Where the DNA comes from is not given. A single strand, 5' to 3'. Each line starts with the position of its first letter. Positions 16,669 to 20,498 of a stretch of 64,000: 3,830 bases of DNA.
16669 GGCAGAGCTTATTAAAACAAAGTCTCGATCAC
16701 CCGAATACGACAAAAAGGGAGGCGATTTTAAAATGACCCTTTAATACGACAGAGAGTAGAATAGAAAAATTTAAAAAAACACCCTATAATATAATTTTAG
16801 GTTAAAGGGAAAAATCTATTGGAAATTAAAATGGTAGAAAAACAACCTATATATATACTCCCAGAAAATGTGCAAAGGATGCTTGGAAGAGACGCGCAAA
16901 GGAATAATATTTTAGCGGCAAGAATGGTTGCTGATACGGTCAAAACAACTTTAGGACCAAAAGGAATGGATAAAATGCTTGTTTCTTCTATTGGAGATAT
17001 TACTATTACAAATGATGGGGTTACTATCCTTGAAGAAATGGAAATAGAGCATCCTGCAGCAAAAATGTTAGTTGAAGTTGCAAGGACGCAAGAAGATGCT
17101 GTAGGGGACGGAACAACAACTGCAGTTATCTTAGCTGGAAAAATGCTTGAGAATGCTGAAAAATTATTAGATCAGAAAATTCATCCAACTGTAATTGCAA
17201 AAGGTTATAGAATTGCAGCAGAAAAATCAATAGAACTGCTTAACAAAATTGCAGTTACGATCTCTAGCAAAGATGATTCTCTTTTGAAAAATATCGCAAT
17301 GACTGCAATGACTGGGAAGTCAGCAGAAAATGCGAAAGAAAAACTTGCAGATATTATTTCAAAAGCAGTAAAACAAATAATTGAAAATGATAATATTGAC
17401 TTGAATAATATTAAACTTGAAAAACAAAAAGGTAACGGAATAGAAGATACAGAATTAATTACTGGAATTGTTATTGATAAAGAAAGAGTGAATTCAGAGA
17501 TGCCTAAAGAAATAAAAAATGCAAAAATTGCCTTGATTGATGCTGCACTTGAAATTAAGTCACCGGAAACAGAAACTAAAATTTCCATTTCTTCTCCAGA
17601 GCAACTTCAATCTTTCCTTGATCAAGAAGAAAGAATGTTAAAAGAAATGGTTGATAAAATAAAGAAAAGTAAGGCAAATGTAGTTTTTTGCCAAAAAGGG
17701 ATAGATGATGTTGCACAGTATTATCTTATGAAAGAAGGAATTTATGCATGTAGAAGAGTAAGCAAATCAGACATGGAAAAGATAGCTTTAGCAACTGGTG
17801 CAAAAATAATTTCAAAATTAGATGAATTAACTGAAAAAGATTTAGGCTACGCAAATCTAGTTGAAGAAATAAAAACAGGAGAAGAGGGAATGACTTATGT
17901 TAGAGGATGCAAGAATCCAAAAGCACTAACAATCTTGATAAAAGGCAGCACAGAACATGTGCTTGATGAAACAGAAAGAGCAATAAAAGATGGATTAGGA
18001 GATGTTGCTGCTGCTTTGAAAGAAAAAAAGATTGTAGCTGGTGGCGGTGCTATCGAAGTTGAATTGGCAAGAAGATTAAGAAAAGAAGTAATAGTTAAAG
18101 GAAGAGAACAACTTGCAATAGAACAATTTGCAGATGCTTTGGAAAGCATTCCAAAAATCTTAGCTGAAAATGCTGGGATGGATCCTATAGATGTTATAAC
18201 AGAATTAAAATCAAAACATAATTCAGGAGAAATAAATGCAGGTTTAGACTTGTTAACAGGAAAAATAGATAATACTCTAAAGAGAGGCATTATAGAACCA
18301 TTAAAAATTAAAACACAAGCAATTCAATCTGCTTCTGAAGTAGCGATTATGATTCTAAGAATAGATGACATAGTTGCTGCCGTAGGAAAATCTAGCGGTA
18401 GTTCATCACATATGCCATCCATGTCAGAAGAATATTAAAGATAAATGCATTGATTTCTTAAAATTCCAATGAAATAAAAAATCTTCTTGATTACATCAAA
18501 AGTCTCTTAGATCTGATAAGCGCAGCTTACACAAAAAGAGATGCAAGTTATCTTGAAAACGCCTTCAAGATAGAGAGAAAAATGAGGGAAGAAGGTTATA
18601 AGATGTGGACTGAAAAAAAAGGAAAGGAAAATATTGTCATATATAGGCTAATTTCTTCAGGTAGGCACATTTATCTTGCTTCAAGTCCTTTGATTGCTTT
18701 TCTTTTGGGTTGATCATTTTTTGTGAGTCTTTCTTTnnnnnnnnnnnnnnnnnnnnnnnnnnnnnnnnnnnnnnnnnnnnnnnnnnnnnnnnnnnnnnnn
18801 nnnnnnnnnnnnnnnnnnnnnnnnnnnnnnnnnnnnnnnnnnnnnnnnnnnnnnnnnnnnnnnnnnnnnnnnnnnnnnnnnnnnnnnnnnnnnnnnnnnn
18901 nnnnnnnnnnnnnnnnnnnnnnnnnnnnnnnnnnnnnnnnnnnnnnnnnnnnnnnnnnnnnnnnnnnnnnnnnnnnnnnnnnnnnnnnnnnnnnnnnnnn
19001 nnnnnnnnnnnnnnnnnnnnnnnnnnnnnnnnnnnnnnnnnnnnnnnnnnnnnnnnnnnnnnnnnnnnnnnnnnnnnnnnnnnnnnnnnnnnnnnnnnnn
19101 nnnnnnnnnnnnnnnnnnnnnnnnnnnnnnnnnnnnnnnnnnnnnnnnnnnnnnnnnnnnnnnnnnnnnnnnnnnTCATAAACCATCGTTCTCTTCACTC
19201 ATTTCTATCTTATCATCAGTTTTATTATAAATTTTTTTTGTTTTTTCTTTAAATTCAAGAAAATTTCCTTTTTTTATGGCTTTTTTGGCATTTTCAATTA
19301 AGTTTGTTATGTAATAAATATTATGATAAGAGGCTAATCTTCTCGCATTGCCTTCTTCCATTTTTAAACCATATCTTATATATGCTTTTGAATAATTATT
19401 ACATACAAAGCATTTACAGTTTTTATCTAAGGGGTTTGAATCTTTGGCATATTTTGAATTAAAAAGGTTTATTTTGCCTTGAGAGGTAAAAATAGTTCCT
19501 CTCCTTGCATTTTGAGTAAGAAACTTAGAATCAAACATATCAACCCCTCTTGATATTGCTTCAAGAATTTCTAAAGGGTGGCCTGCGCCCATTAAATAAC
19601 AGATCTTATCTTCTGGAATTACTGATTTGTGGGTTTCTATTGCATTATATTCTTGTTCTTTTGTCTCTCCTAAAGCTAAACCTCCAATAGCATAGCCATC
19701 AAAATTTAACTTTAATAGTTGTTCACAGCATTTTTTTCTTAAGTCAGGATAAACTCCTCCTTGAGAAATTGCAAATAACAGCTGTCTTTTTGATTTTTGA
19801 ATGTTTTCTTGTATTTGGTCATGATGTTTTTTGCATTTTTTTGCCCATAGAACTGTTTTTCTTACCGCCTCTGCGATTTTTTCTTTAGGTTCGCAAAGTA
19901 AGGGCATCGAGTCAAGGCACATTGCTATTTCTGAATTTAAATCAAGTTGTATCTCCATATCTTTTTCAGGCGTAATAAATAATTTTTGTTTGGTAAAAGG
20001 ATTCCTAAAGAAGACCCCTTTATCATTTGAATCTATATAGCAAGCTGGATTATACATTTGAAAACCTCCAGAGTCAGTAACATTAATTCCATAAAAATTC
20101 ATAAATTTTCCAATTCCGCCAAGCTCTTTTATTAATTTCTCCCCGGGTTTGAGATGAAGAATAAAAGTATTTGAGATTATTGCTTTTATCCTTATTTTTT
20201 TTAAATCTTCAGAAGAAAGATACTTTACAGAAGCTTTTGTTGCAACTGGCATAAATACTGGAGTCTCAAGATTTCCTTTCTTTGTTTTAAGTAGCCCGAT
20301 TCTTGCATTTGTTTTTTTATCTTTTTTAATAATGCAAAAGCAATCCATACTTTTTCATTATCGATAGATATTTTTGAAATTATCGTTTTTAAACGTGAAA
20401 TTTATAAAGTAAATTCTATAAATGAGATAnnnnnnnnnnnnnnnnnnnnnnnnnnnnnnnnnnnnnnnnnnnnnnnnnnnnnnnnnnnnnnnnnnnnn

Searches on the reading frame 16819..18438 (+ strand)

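Call 71: search_protein_families(library=pfam, proteins=[window:16819-18438:+], max_evalue=0.0001)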
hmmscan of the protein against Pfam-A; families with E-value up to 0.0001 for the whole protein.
window:16819-18438:+ (539 aa): 1 family
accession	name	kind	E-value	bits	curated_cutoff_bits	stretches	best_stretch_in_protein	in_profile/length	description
PF00118.29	Cpn60_TCP1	-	4.7e-186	619.7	34.3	1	37-521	1-488/490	TCP-1/cpn60 chaperonin family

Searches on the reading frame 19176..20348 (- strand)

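Call 71: search_protein_families(library=pfam, proteins=[window:19176-20348:-], max_evalue=0.0001)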
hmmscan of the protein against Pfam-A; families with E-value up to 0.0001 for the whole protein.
window:19176-20348:- (390 aa): 1 family
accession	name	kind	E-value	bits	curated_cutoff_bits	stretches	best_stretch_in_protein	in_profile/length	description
PF01702.25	TGT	-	3.8e-124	414.8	26.3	1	14-374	2-355/357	Queuine tRNA-ribosyltransferase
